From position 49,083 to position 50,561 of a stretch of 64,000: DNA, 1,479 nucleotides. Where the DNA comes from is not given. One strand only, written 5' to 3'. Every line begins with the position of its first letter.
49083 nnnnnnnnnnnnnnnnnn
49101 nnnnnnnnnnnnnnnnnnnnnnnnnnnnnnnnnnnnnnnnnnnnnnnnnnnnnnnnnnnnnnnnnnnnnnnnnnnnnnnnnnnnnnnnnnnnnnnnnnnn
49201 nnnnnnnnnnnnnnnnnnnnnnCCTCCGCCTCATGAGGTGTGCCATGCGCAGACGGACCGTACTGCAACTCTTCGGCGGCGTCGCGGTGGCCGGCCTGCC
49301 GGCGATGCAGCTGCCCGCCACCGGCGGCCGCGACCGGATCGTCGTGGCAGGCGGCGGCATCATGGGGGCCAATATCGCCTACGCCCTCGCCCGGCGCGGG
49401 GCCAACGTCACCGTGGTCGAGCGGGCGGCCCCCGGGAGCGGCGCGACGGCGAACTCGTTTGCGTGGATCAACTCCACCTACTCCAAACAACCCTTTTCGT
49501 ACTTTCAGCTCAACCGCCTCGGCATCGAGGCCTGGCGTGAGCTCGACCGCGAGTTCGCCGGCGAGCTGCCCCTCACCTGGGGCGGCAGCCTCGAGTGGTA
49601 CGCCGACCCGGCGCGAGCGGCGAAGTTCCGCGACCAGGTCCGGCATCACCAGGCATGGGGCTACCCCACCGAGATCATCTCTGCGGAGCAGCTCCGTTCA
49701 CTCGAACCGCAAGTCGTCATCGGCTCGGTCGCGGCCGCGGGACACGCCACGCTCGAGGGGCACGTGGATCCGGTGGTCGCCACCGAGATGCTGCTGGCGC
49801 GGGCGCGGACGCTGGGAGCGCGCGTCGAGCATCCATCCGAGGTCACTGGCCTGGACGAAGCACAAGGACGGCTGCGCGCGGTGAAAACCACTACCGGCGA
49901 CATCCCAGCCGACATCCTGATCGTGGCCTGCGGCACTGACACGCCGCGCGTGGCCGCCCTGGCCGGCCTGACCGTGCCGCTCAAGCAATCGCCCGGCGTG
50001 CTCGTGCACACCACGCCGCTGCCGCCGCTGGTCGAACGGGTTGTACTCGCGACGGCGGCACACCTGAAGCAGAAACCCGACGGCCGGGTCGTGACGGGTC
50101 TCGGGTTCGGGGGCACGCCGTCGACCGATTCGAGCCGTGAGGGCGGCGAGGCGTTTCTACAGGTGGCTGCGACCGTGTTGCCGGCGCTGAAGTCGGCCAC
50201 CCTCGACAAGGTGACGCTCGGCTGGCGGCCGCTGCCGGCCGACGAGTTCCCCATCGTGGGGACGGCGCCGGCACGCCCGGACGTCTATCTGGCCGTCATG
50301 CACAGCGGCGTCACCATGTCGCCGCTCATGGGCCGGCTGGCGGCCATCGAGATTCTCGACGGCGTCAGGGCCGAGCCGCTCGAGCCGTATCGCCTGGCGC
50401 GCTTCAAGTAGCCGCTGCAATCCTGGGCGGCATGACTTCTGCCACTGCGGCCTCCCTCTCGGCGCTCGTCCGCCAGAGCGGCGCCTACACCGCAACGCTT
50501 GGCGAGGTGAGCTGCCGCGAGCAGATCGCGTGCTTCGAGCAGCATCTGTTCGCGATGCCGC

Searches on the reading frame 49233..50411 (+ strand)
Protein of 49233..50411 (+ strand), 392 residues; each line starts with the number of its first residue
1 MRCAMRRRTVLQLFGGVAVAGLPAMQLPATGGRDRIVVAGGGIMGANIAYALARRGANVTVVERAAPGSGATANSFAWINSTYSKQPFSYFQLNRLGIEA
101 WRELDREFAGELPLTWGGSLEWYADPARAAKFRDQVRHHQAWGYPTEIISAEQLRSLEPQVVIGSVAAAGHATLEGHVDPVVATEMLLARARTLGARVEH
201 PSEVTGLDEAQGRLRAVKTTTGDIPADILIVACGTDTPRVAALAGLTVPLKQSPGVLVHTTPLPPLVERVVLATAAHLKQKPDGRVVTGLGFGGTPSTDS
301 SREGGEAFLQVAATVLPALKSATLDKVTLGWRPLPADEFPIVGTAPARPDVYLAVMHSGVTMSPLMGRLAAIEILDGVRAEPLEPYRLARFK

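Call 8: search_protein_families(library=pfam, proteins=[window:49233-50411:+], max_evalue=0.01)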
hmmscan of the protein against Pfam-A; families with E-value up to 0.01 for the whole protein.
window:49233-50411:+ (392 aa): 12 families
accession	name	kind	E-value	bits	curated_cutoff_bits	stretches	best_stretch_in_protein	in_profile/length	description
PF01266.30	DAO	-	9.6e-59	200.1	27.9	1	35-371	1-351/353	FAD dependent oxidoreductase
PF07992.20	Pyr_redox_2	-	1e-07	32.1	26.1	1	33-65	142-174/291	Pyridine nucleotide-disulphide oxidoreductase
PF00070.33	Pyr_redox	-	7e-06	26.9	22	1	35-65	1-31/82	Pyridine nucleotide-disulphide oxidoreductase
PF13738.12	Pyr_redox_3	-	1.2e-05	25.1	30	0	34-83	165-214/305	Pyridine nucleotide-disulphide oxidoreductase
PF00890.30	FAD_binding_2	-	1.2e-05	25.1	20.4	1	36-81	2-47/414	FAD binding domain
PF13450.12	NAD_binding_8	-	5.1e-05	23.9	21.9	1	38-67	1-30/68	NAD(P)-binding Rossmann-like domain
PF13454.12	NAD_binding_9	-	0.00021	21.7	21.8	0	187-235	106-154/155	FAD-NAD(P)-binding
PF02737.24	3HCDH_N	-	0.00022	21.6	22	1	36-66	2-32/180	3-hydroxyacyl-CoA dehydrogenase, NAD binding domain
PF03486.20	HI0933_like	-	0.00038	20.4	50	0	185-239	113-169/244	HI0933-like protein Rossmann domain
PF12831.13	FAD_oxidored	-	0.0014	18.4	27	1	36-245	2-154/416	FAD dependent oxidoreductase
PF02558.23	ApbA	-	0.0059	16.7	22.2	0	36-66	1-31/150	Ketopantoate reductase PanE/ApbA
PF01494.25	FAD_binding_3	-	0.0095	15.6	22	0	36-66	4-34/349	FAD binding domain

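Call 9: search_protein_families(library=ncbifam, proteins=[window:49233-50411:+], max_evalue=0.01)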
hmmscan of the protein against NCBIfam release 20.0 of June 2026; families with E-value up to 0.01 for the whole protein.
window:49233-50411:+ (392 aa): 63 families (the best 25 are shown)
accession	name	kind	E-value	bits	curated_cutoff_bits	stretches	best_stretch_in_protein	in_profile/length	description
TIGR02352.1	thiamin_ThiO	equivalog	2.4e-35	122.3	250.8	1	36-376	1-349/351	glycine oxidase ThiO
NF008425.0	PRK11259.1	equivalog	8.5e-22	77.6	257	1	36-248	7-217/377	N-methyl-L-tryptophan oxidase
TIGR01373.1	soxB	subfamily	1.6e-21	76.6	529.45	1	34-392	32-400/407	sarcosine oxidase subunit beta family protein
NF002480.1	PRK01747.1-1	equivalog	2.5e-21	75.8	540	1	28-348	242-568/645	bifunctional tRNA (5-methylaminomethyl-2-thiouridine)(34)-methyltransferase MnmC2/FAD-dependent 5-carboxymethylaminomethyl-2-thiouridine(34)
TIGR03197.1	MnmC_Cterm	equivalog_domain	1.8e-19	70.1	174.2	1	36-348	2-319/400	FAD-dependent 5-carboxymethylaminomethyl-2-thiouridine(34) oxidoreductase MnmC1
NF001933.0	PRK00711.1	subfamily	2e-18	66.6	383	2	116-250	134-270/429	D-amino acid dehydrogenase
TIGR03364.1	HpnW_proposed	hypoth_equivalog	7.9e-17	61.4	285.1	1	35-238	2-198/365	TIGR03364 family FAD-dependent oxidoreductase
TIGR03377.1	glycerol3P_GlpA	equivalog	1.1e-11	44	552.8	2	136-258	99-225/530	anaerobic glycerol-3-phosphate dehydrogenase subunit GlpA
NF033460.1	glycerol3P_ox_II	equivalog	4.2e-10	39.3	460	2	147-246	119-217/361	type 2 glycerol-3-phosphate oxidase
NF008726.1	PRK11728.1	equivalog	2.3e-09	36.6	299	1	36-249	3-214/389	L-2-hydroxyglutarate oxidase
NF040813.1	pro_dh_Thprot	equivalog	1.1e-08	34.5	600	1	36-73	2-39/362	D-proline dehydrogenase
TIGR01377.1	soxA_mon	subfamily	1.3e-08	34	479.65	1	36-251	3-214/381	amino oxidase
NF050086.1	pipecolate_AmaA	exception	2.2e-07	29.9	600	1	34-235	26-235/425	L-pipecolate oxidase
NF008313.0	PRK11101.1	equivalog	1.3e-06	27.3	425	1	35-256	10-232/548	anaerobic glycerol-3-phosphate dehydrogenase subunit A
NF009074.0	PRK12409.1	equivalog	1.4e-06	27.7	494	1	35-66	3-34/410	D-amino acid dehydrogenase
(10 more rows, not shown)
